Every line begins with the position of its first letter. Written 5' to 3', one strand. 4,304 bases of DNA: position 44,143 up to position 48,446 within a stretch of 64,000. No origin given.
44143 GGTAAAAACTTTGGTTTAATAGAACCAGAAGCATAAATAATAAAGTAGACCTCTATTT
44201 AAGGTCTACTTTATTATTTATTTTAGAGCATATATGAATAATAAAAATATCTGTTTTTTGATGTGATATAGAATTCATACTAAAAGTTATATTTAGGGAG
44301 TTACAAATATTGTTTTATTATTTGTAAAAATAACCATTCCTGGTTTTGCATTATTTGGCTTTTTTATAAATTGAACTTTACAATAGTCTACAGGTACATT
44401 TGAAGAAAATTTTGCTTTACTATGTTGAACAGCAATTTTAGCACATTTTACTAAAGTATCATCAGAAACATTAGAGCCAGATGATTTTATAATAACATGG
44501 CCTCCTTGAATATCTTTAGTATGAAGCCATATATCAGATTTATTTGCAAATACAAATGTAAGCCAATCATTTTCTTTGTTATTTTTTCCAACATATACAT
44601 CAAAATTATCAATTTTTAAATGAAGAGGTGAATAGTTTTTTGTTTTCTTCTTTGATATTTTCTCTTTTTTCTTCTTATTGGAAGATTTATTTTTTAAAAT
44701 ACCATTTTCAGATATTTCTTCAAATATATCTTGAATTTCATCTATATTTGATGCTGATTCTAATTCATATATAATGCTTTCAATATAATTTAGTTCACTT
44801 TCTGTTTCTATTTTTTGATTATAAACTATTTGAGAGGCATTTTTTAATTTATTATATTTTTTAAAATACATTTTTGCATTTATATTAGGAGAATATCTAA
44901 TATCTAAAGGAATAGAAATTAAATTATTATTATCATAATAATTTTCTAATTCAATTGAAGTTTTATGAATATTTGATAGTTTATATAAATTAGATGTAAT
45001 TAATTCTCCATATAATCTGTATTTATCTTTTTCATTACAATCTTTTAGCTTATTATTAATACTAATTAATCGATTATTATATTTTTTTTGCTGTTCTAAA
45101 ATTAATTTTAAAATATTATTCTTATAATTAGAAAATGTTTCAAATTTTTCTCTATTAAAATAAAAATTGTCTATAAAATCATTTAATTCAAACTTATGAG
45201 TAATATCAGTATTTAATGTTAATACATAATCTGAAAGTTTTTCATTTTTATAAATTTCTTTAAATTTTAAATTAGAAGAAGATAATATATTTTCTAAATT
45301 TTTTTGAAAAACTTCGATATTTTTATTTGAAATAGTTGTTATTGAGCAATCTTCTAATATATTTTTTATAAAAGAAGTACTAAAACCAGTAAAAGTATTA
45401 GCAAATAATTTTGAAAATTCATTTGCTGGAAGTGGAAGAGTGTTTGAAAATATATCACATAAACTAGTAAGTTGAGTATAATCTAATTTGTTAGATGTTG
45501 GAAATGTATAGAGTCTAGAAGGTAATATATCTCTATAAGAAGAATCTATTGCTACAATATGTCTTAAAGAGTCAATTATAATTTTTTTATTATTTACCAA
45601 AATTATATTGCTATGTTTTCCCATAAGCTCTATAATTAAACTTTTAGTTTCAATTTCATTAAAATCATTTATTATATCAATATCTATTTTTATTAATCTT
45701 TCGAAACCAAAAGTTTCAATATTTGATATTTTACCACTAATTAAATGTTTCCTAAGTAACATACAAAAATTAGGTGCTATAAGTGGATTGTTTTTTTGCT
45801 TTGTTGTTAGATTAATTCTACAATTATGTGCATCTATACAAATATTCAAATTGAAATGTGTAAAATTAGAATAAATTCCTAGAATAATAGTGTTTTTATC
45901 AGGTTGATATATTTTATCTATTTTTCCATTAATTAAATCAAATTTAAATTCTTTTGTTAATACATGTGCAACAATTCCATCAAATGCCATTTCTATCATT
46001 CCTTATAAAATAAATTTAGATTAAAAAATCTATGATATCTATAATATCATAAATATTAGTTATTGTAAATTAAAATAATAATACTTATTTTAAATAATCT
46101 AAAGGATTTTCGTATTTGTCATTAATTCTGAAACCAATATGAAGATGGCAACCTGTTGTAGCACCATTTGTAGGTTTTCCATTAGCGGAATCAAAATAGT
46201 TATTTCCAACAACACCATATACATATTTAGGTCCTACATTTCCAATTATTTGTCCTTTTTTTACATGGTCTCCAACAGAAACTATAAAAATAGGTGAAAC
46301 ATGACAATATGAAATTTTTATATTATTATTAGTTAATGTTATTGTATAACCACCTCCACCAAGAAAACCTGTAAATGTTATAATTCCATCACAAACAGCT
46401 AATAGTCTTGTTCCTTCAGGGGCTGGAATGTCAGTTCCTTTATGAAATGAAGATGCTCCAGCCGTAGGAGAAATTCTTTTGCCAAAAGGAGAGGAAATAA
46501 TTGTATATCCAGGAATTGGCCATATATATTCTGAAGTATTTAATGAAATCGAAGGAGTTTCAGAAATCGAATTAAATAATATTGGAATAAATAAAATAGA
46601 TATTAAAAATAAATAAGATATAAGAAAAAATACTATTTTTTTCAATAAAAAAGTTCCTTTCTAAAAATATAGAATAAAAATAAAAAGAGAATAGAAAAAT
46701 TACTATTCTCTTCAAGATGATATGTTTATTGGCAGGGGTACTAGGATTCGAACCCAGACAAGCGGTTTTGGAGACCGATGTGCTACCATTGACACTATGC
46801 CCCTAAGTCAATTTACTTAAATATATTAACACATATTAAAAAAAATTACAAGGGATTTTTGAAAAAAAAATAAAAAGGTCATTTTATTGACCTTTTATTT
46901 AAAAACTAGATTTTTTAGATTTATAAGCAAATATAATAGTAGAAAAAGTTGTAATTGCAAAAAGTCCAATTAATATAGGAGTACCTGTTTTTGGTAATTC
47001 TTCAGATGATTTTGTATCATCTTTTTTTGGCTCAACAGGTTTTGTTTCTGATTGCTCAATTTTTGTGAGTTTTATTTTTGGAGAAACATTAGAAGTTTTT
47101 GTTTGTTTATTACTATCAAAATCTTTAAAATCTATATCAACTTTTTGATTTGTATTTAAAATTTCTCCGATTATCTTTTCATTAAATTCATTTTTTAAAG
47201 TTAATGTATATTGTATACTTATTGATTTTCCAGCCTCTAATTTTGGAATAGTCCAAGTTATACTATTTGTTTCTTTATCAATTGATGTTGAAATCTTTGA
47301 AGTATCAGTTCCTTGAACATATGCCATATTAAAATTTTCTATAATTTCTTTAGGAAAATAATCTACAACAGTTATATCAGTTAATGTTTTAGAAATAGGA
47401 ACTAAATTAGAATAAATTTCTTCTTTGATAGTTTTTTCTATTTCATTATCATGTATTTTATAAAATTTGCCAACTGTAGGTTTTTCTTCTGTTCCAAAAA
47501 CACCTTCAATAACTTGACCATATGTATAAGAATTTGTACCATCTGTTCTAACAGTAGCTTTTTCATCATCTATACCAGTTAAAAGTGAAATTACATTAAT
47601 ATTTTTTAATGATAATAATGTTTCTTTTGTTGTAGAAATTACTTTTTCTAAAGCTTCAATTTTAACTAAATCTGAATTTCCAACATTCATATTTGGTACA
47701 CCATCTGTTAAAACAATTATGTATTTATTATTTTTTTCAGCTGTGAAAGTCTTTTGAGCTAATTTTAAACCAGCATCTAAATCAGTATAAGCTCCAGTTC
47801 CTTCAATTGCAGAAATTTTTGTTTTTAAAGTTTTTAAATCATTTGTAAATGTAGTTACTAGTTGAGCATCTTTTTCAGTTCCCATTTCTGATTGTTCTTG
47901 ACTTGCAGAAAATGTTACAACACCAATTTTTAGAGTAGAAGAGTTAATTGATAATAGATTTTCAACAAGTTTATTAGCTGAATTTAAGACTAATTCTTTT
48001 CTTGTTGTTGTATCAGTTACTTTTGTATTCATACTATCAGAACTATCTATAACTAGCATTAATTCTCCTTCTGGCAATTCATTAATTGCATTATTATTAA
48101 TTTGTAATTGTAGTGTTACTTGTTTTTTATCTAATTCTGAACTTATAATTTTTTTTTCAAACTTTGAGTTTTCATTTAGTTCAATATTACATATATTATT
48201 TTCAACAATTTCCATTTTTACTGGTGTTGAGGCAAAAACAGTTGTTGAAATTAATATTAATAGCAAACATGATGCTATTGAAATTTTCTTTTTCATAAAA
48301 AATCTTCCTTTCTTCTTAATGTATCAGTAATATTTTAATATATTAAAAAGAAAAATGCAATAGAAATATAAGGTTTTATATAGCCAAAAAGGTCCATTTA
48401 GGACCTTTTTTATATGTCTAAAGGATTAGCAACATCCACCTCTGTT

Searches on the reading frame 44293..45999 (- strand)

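Call 71: search_protein_families(library=pfam, proteins=[window:44293-45999:-], max_evalue=0.00001)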
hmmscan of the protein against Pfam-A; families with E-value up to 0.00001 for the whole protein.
window:44293-45999:- (568 aa): 3 families
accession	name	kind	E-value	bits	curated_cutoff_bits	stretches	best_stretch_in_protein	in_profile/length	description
PF05833.16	NFACT_N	-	1.5e-106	357.4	31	1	7-447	1-455/456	NFACT N-terminal and middle domains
PF05670.18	NFACT-R_1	-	4.2e-11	43.8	29.8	1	463-558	8-110/112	NFACT protein RNA binding domain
PF18297.6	NFACT-R_2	-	2.1e-07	31.4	26.9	1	462-542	5-82/104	NFACT protein RNA binding domain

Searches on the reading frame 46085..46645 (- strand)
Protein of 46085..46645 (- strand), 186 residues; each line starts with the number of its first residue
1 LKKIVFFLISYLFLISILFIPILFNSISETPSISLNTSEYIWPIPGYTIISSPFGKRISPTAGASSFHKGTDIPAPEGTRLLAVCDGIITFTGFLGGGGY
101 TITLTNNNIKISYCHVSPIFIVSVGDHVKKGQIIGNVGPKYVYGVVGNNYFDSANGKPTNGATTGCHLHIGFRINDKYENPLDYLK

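Call 61: search_protein_families(library=pfam, proteins=[window:46085-46645:-], max_evalue=0.00001)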
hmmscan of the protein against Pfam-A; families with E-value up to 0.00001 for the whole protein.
window:46085-46645:- (186 aa): 1 family
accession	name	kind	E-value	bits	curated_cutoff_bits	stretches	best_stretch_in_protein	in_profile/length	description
PF01551.29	Peptidase_M23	-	1.1e-18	67.7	28.7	1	67-140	2-75/96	Peptidase family M23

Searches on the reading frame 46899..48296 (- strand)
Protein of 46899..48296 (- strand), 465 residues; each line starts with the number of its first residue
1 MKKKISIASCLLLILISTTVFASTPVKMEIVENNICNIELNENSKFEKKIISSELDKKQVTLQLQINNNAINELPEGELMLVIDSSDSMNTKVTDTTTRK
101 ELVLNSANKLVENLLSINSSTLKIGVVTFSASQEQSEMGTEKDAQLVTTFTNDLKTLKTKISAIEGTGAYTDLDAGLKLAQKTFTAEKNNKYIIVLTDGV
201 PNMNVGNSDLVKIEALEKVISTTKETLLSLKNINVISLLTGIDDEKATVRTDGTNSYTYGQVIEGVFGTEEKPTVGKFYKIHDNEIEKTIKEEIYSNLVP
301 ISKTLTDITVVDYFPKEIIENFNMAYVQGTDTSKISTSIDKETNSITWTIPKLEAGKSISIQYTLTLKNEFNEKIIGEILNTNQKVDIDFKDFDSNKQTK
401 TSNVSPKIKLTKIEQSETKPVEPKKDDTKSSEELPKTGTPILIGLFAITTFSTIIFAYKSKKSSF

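Call 61: search_protein_families(library=pfam, proteins=[window:46899-48296:-], max_evalue=0.00001)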
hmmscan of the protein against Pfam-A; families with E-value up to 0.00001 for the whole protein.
window:46899-48296:- (465 aa): 1 family
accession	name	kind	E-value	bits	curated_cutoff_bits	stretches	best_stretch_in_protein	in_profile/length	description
PF13519.12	VWA_2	-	9.3e-14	52.4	27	1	79-199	1-106/107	von Willebrand factor type A domain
